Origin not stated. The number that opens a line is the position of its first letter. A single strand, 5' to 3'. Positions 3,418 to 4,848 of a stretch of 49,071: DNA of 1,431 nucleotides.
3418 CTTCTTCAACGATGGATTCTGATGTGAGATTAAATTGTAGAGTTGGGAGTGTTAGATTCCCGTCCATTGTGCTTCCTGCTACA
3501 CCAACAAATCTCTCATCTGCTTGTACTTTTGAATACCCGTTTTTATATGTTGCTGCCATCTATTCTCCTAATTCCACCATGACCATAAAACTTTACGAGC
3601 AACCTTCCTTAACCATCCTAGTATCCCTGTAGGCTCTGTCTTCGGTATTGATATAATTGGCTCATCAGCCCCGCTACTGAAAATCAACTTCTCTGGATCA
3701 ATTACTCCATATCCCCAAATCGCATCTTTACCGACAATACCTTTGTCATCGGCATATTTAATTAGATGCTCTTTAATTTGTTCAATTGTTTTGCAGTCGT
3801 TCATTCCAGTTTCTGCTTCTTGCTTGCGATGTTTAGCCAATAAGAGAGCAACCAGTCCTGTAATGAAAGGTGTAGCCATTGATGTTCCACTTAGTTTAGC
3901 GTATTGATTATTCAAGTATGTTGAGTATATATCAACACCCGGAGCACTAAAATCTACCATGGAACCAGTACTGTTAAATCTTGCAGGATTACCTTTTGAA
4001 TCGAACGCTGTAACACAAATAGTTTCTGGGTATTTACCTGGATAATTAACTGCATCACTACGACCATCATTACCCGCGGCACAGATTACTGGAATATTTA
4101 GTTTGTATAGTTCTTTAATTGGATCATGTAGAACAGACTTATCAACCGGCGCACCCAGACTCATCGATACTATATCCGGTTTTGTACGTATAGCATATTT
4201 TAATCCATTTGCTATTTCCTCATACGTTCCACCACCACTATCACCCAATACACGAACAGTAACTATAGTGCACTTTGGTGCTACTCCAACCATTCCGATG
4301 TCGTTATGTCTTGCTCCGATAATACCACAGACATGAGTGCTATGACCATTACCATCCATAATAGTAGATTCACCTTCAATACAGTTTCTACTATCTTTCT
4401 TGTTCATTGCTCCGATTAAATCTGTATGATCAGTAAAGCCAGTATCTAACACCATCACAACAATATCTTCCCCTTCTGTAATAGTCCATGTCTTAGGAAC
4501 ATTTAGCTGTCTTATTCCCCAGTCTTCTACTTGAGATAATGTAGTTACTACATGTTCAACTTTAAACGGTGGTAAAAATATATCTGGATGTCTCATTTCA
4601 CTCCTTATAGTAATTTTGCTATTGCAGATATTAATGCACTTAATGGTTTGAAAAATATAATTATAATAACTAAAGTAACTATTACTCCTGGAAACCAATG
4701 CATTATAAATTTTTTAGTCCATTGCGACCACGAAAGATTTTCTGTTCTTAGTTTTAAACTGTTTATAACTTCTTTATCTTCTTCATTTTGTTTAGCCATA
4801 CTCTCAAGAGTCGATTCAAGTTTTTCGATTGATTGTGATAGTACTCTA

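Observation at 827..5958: Accessory operon coupling a fiber-like protein with an S8 subtilase, a GT2 glycosyltransferase and a cupin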

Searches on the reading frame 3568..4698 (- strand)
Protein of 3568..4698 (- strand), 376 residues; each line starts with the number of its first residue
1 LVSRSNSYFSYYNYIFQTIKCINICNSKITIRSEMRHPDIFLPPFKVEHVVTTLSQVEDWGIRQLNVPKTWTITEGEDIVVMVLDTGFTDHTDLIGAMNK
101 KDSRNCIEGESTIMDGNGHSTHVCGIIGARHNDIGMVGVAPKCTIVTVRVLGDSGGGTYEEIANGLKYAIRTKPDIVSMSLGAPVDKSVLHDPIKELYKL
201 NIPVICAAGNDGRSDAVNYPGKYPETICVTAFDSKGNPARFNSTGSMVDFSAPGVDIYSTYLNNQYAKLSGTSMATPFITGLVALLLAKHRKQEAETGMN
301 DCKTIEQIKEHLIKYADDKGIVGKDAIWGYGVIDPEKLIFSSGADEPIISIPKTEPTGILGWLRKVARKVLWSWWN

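Call 3: search_protein_families(library=pfam, proteins=[window:3568-4698:-], max_evalue=0.01)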
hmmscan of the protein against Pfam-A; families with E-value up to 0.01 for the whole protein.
window:3568-4698:- (376 aa): 1 family
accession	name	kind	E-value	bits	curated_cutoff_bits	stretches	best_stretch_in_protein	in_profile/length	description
PF00082.27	Peptidase_S8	-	2.9e-51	174.9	21.8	1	76-331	1-288/288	Subtilase family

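Call 4: search_protein_families(library=phrogs, proteins=[window:3568-4698:-], max_evalue=0.001)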
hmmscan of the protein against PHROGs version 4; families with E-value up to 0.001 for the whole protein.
window:3568-4698:- (376 aa): 2 families
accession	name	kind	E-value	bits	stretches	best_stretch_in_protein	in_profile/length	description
phrog_3677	-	other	3.7e-70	238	1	46-339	562-852/1125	protease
phrog_9158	-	unknown function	0.00095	18.9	0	245-292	440-501/696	-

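Call 11: search_dna_similar(query=window:3568-4596:-, collection=phages, mode=protein, max_rows=40)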
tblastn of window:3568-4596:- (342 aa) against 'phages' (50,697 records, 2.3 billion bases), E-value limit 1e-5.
Records with a match: 90; places in all: 90; records where one place covers at least 80% of the query: 33.
Best place of each record, by identity: <60% 90.
By first word of the organism name: Bacillus 53; Bacteriophage 18; Staphylococcus 13; Acinetobacter 2; Moorella 1; Caudoviricetes 1; Burkholderia 1; uncultured 1.
By host as written in the record: - 22; Bacillus anthracis Sterne 10; Bacillus subtilis 7; Bacillus anthracis 7; Bacillus cereus 6; Bacillus subtilis W-23-S(r); Bacillus licheniformis ATCC 9945a 2; Bacillus subtilis Goe3 2; Bacillus megaterium DSM 319 2; and 25 more.
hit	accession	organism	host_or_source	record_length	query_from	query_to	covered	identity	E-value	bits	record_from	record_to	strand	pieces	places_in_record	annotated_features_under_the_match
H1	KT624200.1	Bacillus phage SP-15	Bacillus subtilis W-23-S(r); Bacillus ...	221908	1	323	94%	36.9%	6e-46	172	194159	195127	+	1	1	protease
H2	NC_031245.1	Bacillus phage SP-15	Bacillus subtilis W-23-S(r); Bacillus ...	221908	1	323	94%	36.9%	6e-46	172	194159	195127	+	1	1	protease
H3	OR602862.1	Moorella phage MTATph1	Moorella thermoacetica DSM 103132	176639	11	305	86%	38.4%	4e-51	187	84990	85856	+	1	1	protease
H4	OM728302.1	Bacillus phage vB_BsuM-Goe24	Bacillus subtilis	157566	5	256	74%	41.2%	4e-46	173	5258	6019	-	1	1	hypothetical protein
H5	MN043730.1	Bacillus phage vB_BveM-Goe7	Bacillus velezensis FZB42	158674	5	256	74%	41.2%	4e-46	173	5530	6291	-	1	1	putative serine protease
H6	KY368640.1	Bacillus phage vB_BsuM-Goe3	Bacillus subtilis Goe3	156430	5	256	74%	40.8%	3e-45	171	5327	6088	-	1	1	putative peptidase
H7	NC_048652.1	Bacillus phage vB_BsuM-Goe3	Bacillus subtilis Goe3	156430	5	256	74%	40.8%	3e-45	171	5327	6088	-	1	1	protease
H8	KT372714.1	Bacillus phage vB_BtS_BMBtp16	Bacillus thuringiensis YBT-1518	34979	2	305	89%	33.4%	8e-36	143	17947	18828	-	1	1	subtilase family alkaline serine protease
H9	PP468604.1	Bacillus phage BvP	Bacillus velezensis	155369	5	256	74%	40.2%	1e-45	172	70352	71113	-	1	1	hypothetical protein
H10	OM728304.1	Bacillus phage vB_BsuM-Goe27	Bacillus subtilis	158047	5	256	74%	40.2%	3e-45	171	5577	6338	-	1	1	hypothetical protein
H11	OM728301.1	Bacillus phage vB_BsuM-Goe20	Bacillus subtilis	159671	5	256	74%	40.2%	4e-45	170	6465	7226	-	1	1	hypothetical protein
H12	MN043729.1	Bacillus phage vB_BmeM-Goe8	Bacillus megaterium DSM 319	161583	2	252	73%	40.3%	4e-43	164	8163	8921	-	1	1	subtilisin serine protease family protein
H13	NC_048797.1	Bacillus phage vB_BmeM-Goe8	Bacillus megaterium DSM 319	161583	2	252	73%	40.3%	4e-43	164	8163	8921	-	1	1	protease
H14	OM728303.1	Bacillus phage vB_BsuM-Goe25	Bacillus subtilis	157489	5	256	74%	39.8%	3e-45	171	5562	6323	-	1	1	hypothetical protein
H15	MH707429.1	Bacillus phage BSP12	Bacillus subtilis ATCC 21336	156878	5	256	74%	39.8%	3e-45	171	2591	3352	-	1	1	serine protease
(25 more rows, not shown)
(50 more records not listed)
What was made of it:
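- Closest known: S8 proteases annotated in cultured phages. Same: They are phage-encoded S8 domains and match PHROG 3677 (calls 4, 11).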

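Call 14: search_solved_structures(query=window:3568-4596:-, show_alignments=2, max_evalue=1e-20)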
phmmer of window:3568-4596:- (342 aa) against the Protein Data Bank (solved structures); distinct sequences matched with E-value up to 1e-20: 102 (the best 60 are shown).
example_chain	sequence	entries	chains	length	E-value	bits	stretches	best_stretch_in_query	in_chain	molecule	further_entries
3wiu_A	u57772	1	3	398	1.8e-51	178.4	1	141-300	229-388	Tk-subtilisin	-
2z2x_A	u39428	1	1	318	1.9e-51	178.3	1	141-300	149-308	Tk-subtilisin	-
6f9m_A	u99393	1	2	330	2.2e-51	178.1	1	5-274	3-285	Serine protease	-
2zrq_A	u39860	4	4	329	2.4e-51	178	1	140-300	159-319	Tk-subtilisin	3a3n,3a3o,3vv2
3wiv_A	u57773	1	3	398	2.6e-51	177.9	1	21-300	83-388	Tk-subtilisin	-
2z30_A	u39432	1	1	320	2.8e-51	177.8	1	140-300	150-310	Tk-subtilisin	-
3a3p_A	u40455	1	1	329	3.7e-51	177.3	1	140-300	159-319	Tk-subtilisin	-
2zwo_A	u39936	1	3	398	4.4e-51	177.1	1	140-300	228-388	Tk-subtilisin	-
2zwp_A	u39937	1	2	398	4.7e-51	177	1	140-300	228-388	Tk-subtilisin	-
2z56_A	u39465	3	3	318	4.8e-51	177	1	141-300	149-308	Tk-subtilisin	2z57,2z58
2z2z_A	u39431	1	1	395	5e-51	176.9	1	141-300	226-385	Tk-subtilisin precursor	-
4jp8_A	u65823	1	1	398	5.1e-51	176.9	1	141-300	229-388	Tk-subtilisin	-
2e1p_A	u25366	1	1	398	5.1e-51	176.9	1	141-300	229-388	Tk-subtilisin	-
2z2y_A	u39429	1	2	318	8.4e-51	176.2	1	141-300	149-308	Tk-subtilisin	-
3vhq_A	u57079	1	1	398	6.1e-50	173.4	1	141-300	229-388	Tk-subtilisin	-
7xr8_A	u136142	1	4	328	2.9e-49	171.1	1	6-279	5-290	Major intracellular serine protease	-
7y6m_C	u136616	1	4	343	2.5e-47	164.8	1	6-291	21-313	Intracellular serine protease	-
2x8j_A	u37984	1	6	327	7.9e-44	153.2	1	8-254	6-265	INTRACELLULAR SUBTILISIN PROTEASE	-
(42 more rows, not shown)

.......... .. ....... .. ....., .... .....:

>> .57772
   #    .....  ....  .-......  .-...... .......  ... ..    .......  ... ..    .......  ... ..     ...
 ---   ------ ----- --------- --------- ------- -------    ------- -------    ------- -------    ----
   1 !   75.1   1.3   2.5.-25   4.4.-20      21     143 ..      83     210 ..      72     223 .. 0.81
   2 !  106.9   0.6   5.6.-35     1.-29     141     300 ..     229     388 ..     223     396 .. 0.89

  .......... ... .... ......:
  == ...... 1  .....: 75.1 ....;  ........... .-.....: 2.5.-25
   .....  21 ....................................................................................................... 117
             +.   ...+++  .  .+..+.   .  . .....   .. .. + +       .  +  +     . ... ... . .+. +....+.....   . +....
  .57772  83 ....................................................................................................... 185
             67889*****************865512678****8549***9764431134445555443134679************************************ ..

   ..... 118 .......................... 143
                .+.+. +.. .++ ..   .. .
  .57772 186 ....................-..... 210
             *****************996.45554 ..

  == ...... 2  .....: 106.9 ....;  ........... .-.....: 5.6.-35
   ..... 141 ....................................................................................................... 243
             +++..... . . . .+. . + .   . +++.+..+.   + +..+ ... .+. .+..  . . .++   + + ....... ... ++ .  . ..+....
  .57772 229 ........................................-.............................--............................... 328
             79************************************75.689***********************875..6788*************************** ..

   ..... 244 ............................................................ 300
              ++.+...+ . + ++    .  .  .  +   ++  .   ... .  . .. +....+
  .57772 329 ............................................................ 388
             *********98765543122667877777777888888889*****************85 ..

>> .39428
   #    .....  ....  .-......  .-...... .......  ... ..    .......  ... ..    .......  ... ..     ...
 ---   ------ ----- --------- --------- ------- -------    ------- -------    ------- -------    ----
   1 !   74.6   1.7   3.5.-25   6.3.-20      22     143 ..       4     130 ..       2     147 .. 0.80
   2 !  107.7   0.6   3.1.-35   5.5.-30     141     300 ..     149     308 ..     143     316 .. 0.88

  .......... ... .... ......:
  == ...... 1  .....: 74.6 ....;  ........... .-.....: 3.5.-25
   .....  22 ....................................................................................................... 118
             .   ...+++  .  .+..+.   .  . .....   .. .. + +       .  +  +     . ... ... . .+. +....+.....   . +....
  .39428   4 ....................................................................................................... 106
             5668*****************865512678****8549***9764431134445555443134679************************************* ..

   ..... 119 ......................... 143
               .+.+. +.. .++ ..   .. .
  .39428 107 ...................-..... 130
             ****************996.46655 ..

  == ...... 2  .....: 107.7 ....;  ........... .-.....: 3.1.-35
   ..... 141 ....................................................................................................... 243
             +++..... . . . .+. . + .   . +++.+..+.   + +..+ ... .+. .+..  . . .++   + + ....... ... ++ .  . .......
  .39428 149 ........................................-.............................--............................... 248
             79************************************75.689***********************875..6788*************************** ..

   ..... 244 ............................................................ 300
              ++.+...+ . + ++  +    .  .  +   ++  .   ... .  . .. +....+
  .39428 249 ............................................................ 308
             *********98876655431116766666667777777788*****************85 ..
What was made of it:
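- The best PDB matches include intracellular subtilisins 6f9m, 7xr8, 7y6m and 2x8j, with alignments that start at residues 3-6 (call 14).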

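Call 21: find_homologous_proteins(query=window:3568-4596:-)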
Query window:3568-4596:- (342 aa): 3388 proteins with E <= 0.001 among 4475 candidates; the best 120 are listed.
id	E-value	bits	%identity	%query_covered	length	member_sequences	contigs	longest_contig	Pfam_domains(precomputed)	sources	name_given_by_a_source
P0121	1.4e-233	792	100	100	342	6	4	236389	PF00082.28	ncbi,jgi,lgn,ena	-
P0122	3.6e-145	501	71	90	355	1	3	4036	PF00082.28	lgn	-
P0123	2.5e-141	489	67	91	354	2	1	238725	PF00082.28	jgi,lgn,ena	-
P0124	4.4e-141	488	70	89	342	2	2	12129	PF00082.28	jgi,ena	-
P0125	5.2e-140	484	66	97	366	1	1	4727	PF00082.28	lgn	-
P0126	6.1e-140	484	63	97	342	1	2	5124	PF00082.28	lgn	-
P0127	1.5e-138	480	65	96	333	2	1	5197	PF00082.28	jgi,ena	-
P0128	5.6e-138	478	66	94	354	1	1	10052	PF00082.28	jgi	jgi:subtilisin family serine protease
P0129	9.8e-138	477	63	97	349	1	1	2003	PF00082.28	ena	-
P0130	7.4e-136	471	63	96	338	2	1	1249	PF00082.28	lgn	-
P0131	9.6e-136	470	66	89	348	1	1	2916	PF00082.28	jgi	jgi:subtilisin family serine protease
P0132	3.0e-135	469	64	97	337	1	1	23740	PF00082.28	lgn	-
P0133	4.4e-135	468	65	93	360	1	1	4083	PF00082.28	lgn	-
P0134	6.4e-134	464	65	88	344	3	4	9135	PF00082.28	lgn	-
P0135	8.0e-134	464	60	99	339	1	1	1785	PF00082.28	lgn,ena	-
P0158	2.8e-126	439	58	97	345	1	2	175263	PF00082.28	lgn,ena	-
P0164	4.1e-124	432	58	97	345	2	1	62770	PF00082.28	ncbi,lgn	-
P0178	3.8e-120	419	58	96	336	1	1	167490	PF00082.28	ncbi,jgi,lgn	jgi:subtilisin family serine protease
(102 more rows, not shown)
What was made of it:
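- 3388 relatives; contigs up to 238 kb among the closest relatives, up to 493 kb overall (call 21).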

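Call 23: find_encoding_contigs(protein=P0123, flank=8000, max_places=2)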
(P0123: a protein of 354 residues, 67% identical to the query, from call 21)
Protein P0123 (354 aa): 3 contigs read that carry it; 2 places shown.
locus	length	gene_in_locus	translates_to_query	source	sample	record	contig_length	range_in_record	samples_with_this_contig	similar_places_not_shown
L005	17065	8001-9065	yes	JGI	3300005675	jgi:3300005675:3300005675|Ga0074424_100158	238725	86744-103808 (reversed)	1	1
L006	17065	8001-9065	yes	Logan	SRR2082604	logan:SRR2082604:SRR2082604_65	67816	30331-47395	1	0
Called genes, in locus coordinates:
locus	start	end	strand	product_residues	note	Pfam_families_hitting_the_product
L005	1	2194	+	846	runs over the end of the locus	-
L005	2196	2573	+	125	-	-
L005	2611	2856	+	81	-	-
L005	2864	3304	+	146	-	PF12973:Cupin_7 (faint), PF07883:Cupin_2 (weak)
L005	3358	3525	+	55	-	-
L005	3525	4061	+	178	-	-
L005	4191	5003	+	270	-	PF00149:Metallophos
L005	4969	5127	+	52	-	-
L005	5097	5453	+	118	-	-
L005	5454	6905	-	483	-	-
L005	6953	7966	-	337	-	-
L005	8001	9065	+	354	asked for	PF00082:Peptidase_S8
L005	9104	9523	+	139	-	-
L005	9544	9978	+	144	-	-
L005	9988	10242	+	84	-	-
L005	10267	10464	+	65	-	-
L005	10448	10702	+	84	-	-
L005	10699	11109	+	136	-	-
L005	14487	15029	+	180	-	PF26270:DUF8073_C (faint)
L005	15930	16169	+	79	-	-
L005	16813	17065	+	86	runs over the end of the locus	-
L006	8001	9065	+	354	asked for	PF00082:Peptidase_S8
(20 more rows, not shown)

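Call 24: find_encoding_contigs(protein=P0158, flank=8000, max_places=2)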
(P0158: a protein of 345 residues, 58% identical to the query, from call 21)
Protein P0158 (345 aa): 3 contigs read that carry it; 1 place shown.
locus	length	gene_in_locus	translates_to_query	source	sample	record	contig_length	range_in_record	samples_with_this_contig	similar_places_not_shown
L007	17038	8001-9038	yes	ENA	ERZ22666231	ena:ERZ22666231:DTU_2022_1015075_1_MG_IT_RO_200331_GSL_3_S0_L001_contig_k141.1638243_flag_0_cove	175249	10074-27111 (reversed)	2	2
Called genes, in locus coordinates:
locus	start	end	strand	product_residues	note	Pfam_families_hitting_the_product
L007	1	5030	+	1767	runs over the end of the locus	PF02012:BNR (faint)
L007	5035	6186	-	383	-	PF01385:OrfB_IS605, PF07282:Cas12f1-like_TNB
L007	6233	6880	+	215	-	-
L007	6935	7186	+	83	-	-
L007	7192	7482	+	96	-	-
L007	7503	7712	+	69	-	-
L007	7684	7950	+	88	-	-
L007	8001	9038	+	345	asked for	PF00082:Peptidase_S8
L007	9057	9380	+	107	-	-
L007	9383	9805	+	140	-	PF12973:Cupin_7 (weak)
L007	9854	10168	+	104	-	-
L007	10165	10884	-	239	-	PF07486:Hydrolase_2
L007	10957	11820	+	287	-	PF02272:DHHA1 (weak)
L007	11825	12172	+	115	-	-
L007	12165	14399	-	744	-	-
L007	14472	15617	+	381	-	PF21189:PHA02142, PF09414:RNA_ligase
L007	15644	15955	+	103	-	-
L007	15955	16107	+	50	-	-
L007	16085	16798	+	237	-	PF13712:Glyco_tranf_2_5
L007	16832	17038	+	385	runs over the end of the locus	PF01443:Viral_helicase1 (faint), PF00004:AAA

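Call 25: find_encoding_contigs(protein=P0178, flank=8000, max_places=2)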
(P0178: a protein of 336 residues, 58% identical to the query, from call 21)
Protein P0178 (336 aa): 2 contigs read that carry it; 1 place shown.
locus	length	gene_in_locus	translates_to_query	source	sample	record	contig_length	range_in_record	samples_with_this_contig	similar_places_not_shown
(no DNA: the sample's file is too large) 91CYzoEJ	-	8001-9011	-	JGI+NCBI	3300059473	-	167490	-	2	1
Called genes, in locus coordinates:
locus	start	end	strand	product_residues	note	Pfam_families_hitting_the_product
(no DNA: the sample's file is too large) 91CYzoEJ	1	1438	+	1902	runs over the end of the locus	PF01436:NHL (faint)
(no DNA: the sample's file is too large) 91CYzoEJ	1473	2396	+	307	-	-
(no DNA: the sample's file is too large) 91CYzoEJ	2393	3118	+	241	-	PF02348:CTP_transf_3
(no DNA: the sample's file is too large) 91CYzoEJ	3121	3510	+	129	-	PF25535:DUF7919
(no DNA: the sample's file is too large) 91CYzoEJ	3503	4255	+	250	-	PF04055:Radical_SAM, PF13186:SPASM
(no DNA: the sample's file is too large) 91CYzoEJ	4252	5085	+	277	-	-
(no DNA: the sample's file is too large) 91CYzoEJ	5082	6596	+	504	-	PF02310:B12-binding, PF04055:Radical_SAM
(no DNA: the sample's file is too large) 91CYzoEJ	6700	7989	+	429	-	-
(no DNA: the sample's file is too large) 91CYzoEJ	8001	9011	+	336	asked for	PF00082:Peptidase_S8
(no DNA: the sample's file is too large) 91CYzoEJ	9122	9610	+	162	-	-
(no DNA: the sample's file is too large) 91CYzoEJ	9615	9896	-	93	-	-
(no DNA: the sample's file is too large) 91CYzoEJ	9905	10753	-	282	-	PF00149:Metallophos (faint)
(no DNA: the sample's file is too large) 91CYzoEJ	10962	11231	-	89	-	-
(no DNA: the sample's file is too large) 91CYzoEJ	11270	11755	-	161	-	PF00156:Pribosyltran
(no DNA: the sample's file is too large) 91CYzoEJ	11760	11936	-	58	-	-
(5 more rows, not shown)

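Call 26: list_cluster_members(proteins=[P0121, P0178, P0164])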
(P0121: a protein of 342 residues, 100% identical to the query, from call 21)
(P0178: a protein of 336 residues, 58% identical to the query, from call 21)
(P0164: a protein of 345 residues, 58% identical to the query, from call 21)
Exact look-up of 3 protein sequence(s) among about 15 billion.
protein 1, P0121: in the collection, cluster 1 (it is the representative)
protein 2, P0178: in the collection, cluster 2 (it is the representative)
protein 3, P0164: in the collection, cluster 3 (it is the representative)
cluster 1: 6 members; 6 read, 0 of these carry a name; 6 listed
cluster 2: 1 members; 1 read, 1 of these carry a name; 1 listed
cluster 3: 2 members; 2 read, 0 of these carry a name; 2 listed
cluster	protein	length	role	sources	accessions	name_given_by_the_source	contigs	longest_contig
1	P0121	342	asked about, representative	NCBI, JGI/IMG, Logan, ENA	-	-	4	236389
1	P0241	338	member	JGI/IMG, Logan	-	-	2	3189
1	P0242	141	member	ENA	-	-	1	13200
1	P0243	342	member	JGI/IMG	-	-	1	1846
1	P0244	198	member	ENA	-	-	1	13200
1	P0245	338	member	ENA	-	-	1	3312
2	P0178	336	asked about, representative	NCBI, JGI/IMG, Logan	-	subtilisin family serine protease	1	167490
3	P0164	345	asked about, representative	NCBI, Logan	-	-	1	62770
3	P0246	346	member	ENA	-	-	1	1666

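Call 41: find_related_loci(query=A1, collection=viral_contigs, flank=10000)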
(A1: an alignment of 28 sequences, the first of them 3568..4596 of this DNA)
Query A1 (342 aa) in viral_contigs; peptide patterns used: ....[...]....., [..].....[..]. (x = any residue, [..] = any of these).
599 stretches matched a pattern (row limit reached: there are more); 498 encode a relative of the query (tblastn E <= 1e-3); the best 80 are kept; 80 distinct loci.
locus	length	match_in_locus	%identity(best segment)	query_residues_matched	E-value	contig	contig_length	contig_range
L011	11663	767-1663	59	7-309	1e-114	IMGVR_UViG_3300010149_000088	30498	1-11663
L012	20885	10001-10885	57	8-306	5e-110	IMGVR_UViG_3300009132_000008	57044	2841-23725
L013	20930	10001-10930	54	1-314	5e-107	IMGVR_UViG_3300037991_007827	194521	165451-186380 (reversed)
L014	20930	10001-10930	54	1-314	7e-107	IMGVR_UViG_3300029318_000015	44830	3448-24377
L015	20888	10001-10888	56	6-305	3e-106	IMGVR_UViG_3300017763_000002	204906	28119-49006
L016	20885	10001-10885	57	7-305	1e-106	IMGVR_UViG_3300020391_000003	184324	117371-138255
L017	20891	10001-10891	55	5-305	4e-106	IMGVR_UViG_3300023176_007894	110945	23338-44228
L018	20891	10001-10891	55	5-305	4e-106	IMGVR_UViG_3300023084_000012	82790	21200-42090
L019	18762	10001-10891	55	5-305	4e-106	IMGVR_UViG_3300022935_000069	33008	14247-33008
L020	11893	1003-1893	55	5-305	4e-106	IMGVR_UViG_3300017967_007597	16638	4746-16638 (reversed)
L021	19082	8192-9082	56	5-305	8e-106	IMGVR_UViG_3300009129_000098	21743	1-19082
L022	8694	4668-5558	56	5-305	8e-106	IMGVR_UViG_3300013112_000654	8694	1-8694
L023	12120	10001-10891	55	5-305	1e-105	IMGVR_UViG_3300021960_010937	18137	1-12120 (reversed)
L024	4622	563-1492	53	1-314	1e-103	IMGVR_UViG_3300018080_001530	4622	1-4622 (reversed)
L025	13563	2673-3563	54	5-305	4e-103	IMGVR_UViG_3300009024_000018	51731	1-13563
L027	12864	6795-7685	52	5-305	1e-101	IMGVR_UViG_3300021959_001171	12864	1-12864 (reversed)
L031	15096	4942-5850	50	1-306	1e-96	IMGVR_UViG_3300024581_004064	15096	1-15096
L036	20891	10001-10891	54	5-305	3e-104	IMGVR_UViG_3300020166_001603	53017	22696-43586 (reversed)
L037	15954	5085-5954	44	8-307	6e-77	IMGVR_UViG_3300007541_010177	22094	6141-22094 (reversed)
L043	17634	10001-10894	46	4-309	9e-73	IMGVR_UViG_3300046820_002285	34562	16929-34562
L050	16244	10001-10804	48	7-269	4e-67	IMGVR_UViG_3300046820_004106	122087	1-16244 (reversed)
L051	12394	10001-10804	48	7-269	4e-67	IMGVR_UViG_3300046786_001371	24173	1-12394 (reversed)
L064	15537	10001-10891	42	7-298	4e-64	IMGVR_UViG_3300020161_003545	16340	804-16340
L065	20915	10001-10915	39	1-304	9e-64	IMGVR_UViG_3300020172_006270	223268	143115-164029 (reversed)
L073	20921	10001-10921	39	1-306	2e-62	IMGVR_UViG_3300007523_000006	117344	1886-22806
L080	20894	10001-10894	39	8-304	5e-60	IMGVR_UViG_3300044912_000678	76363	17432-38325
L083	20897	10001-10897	40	8-305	1e-59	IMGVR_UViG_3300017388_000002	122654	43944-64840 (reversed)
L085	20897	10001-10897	40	8-305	1e-59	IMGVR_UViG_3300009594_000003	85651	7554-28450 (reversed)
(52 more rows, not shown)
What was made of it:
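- At least 498 IMG/VR loci (call 41).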
